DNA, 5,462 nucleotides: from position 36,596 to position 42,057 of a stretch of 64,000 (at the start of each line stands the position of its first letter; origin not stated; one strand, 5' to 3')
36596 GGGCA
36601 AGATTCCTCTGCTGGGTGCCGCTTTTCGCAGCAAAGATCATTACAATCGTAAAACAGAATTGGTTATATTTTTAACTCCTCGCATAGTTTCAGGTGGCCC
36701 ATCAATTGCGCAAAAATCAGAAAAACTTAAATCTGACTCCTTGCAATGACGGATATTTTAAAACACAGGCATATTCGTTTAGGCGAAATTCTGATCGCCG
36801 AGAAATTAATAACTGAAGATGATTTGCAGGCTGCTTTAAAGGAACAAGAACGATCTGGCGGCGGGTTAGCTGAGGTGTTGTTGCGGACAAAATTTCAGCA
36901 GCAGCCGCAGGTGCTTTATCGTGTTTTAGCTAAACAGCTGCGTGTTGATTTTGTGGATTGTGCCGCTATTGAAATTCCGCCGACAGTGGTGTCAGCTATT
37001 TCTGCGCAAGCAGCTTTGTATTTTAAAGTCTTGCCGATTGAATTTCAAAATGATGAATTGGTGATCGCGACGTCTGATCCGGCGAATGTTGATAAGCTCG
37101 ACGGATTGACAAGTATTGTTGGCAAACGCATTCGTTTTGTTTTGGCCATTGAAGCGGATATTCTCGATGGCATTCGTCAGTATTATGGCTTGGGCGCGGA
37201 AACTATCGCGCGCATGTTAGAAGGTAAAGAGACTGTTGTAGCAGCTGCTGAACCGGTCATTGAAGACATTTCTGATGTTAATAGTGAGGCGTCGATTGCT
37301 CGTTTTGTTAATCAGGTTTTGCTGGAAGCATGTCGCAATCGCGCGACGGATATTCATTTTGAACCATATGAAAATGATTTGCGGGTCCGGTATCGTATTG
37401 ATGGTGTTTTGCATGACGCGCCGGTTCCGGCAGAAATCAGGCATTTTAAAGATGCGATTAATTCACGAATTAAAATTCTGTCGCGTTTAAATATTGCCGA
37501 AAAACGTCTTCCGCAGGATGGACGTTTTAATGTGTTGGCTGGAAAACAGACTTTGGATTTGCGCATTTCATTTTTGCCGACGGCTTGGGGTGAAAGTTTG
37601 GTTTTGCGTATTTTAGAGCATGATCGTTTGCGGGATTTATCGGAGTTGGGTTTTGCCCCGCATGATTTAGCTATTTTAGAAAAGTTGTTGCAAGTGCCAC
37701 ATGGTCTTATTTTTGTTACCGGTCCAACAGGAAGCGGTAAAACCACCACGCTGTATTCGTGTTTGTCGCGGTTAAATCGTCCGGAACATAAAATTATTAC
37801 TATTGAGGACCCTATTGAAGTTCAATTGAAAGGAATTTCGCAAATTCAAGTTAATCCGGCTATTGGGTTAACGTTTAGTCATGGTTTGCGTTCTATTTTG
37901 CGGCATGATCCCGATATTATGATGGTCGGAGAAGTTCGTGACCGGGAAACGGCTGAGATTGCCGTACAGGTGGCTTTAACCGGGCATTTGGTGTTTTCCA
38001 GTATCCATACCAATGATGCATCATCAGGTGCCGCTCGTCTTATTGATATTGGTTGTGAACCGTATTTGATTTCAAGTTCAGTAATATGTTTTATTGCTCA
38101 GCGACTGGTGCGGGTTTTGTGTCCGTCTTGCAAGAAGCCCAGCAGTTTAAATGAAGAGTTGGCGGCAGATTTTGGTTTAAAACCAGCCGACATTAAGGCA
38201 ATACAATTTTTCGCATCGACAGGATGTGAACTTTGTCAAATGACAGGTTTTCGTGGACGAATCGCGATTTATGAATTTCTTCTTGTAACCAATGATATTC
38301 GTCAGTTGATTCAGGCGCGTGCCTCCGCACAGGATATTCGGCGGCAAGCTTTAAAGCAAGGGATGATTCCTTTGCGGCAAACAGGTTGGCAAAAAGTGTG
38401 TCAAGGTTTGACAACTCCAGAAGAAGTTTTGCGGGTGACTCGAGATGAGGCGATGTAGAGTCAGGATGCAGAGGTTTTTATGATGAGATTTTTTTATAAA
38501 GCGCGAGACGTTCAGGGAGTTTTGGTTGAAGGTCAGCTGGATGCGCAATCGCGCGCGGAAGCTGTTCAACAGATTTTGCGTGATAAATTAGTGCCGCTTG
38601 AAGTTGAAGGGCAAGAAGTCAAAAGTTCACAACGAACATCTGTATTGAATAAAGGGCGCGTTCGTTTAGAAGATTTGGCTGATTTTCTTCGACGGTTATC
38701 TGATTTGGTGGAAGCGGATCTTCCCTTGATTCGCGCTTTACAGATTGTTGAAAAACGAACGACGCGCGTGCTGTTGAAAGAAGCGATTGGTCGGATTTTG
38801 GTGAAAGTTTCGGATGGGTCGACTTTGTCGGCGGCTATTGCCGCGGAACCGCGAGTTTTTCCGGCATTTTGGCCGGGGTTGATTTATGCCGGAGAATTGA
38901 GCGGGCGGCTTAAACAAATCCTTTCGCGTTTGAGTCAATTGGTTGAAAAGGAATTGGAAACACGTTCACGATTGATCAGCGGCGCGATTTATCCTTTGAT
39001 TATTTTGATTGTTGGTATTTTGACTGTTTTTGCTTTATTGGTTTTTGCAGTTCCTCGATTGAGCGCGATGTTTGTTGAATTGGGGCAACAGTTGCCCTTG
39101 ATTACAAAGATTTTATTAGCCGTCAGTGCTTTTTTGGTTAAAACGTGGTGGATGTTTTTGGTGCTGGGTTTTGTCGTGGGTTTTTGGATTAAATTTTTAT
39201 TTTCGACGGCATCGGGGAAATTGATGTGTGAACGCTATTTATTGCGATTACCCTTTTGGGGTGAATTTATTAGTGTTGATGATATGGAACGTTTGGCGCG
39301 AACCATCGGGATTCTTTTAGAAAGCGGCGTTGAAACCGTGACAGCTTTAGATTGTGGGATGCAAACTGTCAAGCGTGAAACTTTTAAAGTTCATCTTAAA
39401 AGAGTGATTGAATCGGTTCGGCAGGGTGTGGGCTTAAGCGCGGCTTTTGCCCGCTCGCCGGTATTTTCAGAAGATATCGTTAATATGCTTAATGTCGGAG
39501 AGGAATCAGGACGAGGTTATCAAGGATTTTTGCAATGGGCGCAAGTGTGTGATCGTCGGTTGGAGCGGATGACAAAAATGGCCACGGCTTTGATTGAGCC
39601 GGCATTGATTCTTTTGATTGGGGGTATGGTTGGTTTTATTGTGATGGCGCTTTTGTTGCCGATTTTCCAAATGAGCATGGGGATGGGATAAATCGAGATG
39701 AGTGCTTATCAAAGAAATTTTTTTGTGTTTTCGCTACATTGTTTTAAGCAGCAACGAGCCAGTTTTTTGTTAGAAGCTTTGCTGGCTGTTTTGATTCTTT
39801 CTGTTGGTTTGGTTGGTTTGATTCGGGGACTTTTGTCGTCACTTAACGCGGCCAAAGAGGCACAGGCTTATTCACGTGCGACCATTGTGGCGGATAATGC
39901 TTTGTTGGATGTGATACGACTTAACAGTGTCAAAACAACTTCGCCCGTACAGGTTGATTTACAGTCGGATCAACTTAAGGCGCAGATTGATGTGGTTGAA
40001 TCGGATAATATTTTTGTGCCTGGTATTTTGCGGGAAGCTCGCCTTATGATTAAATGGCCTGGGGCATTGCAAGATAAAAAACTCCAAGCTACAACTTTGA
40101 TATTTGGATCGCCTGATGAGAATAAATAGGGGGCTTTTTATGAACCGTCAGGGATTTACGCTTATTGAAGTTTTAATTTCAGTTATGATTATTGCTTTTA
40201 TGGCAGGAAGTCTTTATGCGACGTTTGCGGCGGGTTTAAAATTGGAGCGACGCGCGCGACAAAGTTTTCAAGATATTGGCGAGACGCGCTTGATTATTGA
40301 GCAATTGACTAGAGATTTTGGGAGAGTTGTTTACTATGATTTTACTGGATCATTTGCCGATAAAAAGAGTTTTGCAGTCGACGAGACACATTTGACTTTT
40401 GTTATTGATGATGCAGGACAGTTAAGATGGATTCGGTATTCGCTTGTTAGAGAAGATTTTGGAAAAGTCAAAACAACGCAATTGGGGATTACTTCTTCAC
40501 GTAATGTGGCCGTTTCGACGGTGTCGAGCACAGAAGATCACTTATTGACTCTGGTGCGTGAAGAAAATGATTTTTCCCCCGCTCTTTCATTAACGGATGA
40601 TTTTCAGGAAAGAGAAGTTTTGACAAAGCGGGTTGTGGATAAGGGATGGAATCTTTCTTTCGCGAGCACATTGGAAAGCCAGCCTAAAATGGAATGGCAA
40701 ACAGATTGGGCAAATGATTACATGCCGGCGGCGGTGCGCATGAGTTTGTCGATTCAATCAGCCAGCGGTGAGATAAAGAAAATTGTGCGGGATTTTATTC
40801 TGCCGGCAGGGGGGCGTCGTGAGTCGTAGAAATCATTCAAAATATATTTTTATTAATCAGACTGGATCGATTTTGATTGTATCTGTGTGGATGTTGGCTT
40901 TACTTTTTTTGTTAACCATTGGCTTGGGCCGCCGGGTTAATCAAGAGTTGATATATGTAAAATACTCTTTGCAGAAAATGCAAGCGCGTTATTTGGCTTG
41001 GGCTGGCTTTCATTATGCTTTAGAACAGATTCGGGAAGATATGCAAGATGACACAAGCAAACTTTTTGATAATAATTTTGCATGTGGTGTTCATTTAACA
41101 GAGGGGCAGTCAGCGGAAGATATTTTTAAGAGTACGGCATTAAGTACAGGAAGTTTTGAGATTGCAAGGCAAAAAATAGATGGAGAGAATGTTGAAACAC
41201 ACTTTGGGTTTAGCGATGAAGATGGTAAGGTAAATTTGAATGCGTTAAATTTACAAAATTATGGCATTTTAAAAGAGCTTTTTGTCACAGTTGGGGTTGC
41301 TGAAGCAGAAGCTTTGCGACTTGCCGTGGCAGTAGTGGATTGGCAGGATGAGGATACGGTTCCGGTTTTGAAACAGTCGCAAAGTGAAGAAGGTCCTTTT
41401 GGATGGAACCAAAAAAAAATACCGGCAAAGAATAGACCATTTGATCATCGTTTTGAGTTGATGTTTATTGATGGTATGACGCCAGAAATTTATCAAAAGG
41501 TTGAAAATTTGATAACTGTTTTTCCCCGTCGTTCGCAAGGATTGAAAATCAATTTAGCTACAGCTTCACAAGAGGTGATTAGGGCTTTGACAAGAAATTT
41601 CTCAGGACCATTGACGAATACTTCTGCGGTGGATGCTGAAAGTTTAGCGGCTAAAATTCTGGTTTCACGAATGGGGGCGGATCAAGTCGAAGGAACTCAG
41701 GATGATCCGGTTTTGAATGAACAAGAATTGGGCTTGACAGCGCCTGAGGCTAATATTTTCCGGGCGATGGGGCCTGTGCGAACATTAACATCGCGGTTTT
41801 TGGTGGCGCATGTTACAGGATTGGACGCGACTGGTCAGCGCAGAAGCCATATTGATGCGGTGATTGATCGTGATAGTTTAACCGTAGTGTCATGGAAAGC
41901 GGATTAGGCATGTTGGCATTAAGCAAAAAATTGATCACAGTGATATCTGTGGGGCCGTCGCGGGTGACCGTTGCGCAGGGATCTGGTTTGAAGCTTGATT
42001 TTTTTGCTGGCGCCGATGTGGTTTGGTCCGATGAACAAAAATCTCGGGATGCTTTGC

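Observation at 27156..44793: Two large secreted proteases placed back-to-back with a complete-looking T2SS/T4P-hybrid operon: candidate dedicated protease-export (attack/foraging) module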

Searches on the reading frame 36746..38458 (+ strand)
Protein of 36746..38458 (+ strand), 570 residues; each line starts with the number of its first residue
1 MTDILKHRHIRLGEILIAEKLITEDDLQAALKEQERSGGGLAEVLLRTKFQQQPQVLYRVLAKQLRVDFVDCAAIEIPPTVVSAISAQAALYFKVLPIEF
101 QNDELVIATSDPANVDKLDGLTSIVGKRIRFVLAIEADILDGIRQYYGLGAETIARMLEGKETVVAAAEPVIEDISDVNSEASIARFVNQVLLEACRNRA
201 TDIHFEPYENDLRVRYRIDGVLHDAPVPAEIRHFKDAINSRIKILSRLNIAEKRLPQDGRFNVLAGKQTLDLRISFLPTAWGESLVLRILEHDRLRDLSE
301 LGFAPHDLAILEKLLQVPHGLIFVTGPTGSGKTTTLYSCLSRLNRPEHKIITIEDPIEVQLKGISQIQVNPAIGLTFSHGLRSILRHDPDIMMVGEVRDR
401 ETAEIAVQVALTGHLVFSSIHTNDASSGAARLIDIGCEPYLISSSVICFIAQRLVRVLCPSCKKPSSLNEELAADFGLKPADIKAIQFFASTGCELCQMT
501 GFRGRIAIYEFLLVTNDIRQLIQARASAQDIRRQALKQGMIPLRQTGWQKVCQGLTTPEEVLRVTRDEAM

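Call 4: search_protein_families(library=pfam, proteins=[window:36746-38458:+], max_evalue=0.01)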
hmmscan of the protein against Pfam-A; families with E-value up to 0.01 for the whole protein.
window:36746-38458:+ (570 aa): 6 families
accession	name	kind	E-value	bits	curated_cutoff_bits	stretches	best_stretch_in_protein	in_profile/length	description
PF00437.27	T2SSE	-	3.4e-129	431.2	24.9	1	179-563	3-370/370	Type II/IV secretion system protein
PF05157.20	MshEN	-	3e-15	56.4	23.1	1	66-150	2-87/90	MshEN domain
PF13401.12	AAA_22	-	8.6e-05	23.3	27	1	319-355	5-41/130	AAA domain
PF13191.12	AAA_16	-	0.00058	20.8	32.6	1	311-354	12-57/167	AAA ATPase domain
PF25199.1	nSTAND_NTPase5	-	0.00094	19.5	34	1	320-360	42-83/145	Novel STAND NTPase 5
PF13604.12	AAA_30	-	0.002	18.3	27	0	309-338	8-37/191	AAA domain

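Call 6: search_protein_families(library=ncbifam, proteins=[window:36746-38458:+], max_evalue=0.01)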
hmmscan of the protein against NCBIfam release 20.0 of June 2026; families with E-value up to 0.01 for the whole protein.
window:36746-38458:+ (570 aa): 26 families (the best 25 are shown)
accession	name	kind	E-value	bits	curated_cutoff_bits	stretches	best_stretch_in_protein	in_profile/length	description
TIGR02538.1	type_IV_pilB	equivalog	7.4e-174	579.5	675.65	1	12-567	2-564/564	type IV-A pilus assembly ATPase PilB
TIGR02533.1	type_II_gspE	equivalog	3.4e-172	573.5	630.25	1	88-565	7-486/486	type II secretion system ATPase GspE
NF053534.1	T4PilAsmATPsTfpB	equivalog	4.1e-146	487.7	850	1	54-565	65-582/584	type IV pilus assembly ATPase TfpB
NF007755.0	PRK10436.1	equivalog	2.8e-133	445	617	1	93-566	17-460/465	type II secretion system protein GspE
NF041000.1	ATPase_ComGA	equivalog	2.6e-75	252.9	300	1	190-456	2-266/267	competence type IV pilus ATPase ComGA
TIGR01420.1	pilT_fam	subfamily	8.8e-52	176.4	319.1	1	189-455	3-268/343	PilT/PilU family type 4a pilus ATPase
TIGR02525.1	plasmid_TraJ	equivalog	1e-24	87.2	368.3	1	284-434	119-271/372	plasmid transfer ATPase TraJ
TIGR02524.1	dot_icm_DotB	equivalog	2.2e-18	66.6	463.3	1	318-433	133-257/358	Dot/Icm type IV secretion system ATPase DotB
NF008411.1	PRK11234.1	equivalog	3.3e-16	58.8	1170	1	8-153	480-623/723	cyclic di-3',5'-guanylate-activated glycosyltransferase NfrB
NF058587.1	archaellum_moto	equivalog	5.4e-16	58.4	550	1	322-431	278-392/527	archaellum flagellar ATPase motor FlaI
TIGR02782.1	TrbB_P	equivalog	8.7e-15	54.8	304.55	1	321-433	138-253/303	P-type conjugative transfer ATPase TrbB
TIGR03819.1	heli_sec_ATPase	hypoth_equivalog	4.8e-14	52.3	373.15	1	281-441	138-306/340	TadA family conjugal transfer-associated ATPase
NF010469.0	PRK13894.1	subfamily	3.5e-13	49.6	508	1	319-433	149-265/320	conjugal transfer ATPase TrbB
TIGR02788.1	VirB11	equivalog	8.8e-12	44.7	249.95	1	322-434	147-264/308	P-type DNA transfer ATPase VirB11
NF053729.1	c-di-GMP_motif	domain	1.1e-11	44.3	38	1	11-64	1-53/53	cyclic di-GMP-binding domain-containing protein, MshE-related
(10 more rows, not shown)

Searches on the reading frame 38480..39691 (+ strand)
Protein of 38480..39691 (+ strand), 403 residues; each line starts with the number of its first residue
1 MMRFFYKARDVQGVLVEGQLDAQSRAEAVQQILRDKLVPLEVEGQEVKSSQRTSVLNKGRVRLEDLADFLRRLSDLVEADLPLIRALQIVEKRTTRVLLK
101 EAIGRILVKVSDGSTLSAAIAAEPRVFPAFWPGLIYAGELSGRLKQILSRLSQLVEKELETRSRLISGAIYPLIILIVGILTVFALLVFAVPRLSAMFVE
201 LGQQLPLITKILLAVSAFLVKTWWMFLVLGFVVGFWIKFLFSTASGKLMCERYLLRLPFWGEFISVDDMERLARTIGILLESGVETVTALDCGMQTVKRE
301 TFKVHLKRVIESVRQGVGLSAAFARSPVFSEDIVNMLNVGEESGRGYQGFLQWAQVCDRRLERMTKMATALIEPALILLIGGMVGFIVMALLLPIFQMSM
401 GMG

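Call 4: search_protein_families(library=pfam, proteins=[window:38480-39691:+], max_evalue=0.01)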
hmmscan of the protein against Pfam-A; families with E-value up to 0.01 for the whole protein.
window:38480-39691:+ (403 aa): 1 family
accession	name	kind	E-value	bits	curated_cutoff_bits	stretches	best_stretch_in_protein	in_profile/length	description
PF00482.28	T2SSF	-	5e-47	159.4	25.2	2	69-192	1-125/125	Type II secretion system (T2SS), protein F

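Call 6: search_protein_families(library=ncbifam, proteins=[window:38480-39691:+], max_evalue=0.01)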
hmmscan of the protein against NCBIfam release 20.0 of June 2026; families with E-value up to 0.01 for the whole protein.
window:38480-39691:+ (403 aa): 6 families
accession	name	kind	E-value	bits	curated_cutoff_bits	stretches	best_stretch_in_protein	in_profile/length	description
TIGR02120.1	GspF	equivalog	1.1e-94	317.9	424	1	4-399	1-398/401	type II secretion system inner membrane protein GspF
NF052607.1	T4PiliAsmPilCThrm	equivalog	9.1e-74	248.9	700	1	1-398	1-400/406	type IV pilus assembly protein PilC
NF007861.0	PRK10573.1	equivalog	5.6e-61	206.8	401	1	6-400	9-396/401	protein transport protein HofC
NF047826.1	T3SSXpsF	equivalog_domain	8.5e-59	199.3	650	1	1-403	1-405/405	type II secretion system protein XpsF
NF052606.1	T4PiliAsmPilCMyx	equivalog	4.1e-58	197.2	700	1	3-399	21-415/419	type IV pilus assembly protein PilC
NF041012.2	T4P_ComGB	equivalog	6.2e-39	134.3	240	1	66-398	3-330/332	competence type IV pilus assembly protein ComGB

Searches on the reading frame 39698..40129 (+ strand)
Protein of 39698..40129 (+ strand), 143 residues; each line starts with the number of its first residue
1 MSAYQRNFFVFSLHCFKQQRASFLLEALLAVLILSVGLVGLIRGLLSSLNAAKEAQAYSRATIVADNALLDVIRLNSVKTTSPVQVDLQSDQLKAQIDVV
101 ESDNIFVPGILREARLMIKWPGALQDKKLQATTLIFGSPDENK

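Call 4: search_protein_families(library=pfam, proteins=[window:39698-40129:+], max_evalue=0.01)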
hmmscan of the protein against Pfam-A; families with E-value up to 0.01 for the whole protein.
window:39698-40129:+ (143 aa): 0 families

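Call 6: search_protein_families(library=ncbifam, proteins=[window:39698-40129:+], max_evalue=0.01)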
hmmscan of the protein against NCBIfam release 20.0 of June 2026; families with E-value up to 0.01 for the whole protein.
window:39698-40129:+ (143 aa): 2 families
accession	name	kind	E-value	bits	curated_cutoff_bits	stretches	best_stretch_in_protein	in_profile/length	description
TIGR02523.1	type_IV_pilV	equivalog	3.8e-09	37.2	52.2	1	24-82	6-63/139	type IV pilus modification protein PilV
TIGR01707.1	gspI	equivalog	0.0065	16.9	44.35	0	24-76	4-55/101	type II secretion system minor pseudopilin GspI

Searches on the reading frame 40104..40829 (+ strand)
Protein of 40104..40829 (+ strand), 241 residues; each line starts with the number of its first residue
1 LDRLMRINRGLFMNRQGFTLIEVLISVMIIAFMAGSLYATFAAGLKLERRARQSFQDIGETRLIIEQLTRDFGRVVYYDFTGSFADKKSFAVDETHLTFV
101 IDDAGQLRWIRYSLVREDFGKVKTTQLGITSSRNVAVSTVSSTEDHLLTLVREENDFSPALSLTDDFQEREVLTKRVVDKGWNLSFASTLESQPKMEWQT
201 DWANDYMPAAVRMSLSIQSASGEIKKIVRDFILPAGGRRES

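Call 4: search_protein_families(library=pfam, proteins=[window:40104-40829:+], max_evalue=0.01)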
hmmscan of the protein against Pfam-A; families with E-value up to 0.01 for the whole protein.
window:40104-40829:+ (241 aa): 1 family
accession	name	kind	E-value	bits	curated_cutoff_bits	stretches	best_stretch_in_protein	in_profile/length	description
PF07963.17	N_methyl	-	8.7e-08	31.9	21.2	1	13-38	2-27/27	Prokaryotic N-terminal methylation motif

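Call 6: search_protein_families(library=ncbifam, proteins=[window:40104-40829:+], max_evalue=0.01)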
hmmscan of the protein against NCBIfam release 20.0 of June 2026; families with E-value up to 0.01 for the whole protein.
window:40104-40829:+ (241 aa): 5 families
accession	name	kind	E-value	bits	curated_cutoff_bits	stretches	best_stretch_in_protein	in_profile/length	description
TIGR01711.1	gspJ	equivalog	1.1e-07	31.8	64.85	1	16-80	1-65/192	type II secretion system minor pseudopilin GspJ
TIGR02532.1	IV_pilin_GFxxxE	domain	5e-06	26.1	16.3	1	15-35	1-21/24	prepilin-type N-terminal cleavage/methylation domain-containing protein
TIGR01708.2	typeII_sec_gspH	equivalog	8.7e-05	22.6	80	1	16-57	2-42/169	type II secretion system minor pseudopilin GspH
NF041002.1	pilin_ComGF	equivalog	0.0018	18.5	80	1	16-72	2-56/139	competence type IV pilus minor pilin ComGF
NF041013.1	T4P_ComGE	equivalog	0.0026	17.8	49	1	16-37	4-25/83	competence type IV pilus minor pilin ComGE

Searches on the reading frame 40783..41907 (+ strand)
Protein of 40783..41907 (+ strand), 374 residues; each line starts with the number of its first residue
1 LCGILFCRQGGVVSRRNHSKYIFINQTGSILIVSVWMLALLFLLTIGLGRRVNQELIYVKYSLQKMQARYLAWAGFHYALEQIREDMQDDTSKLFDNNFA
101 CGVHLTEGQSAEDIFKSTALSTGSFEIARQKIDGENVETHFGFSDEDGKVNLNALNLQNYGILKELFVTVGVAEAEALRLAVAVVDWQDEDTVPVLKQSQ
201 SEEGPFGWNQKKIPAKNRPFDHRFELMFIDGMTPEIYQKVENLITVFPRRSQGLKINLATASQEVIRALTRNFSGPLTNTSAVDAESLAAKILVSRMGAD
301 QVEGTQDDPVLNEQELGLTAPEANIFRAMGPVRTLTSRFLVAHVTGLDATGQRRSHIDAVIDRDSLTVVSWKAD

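Call 4: search_protein_families(library=pfam, proteins=[window:40783-41907:+], max_evalue=0.01)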
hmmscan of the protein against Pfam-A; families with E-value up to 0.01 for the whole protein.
window:40783-41907:+ (374 aa): 1 family
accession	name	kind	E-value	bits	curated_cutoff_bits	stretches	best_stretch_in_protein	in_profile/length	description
PF21687.3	T2SSK_1st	-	5e-14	53.4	26.2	1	148-248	1-106/107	Type II secretion system (T2SS), protein K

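Call 6: search_protein_families(library=ncbifam, proteins=[window:40783-41907:+], max_evalue=0.01)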
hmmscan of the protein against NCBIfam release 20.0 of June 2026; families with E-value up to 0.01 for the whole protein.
window:40783-41907:+ (374 aa): 1 family
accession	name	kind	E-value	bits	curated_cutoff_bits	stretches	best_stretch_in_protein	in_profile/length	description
NF037980.1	T2SS_GspK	equivalog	3.4e-27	95.8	130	1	26-345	1-280/307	type II secretion system minor pseudopilin GspK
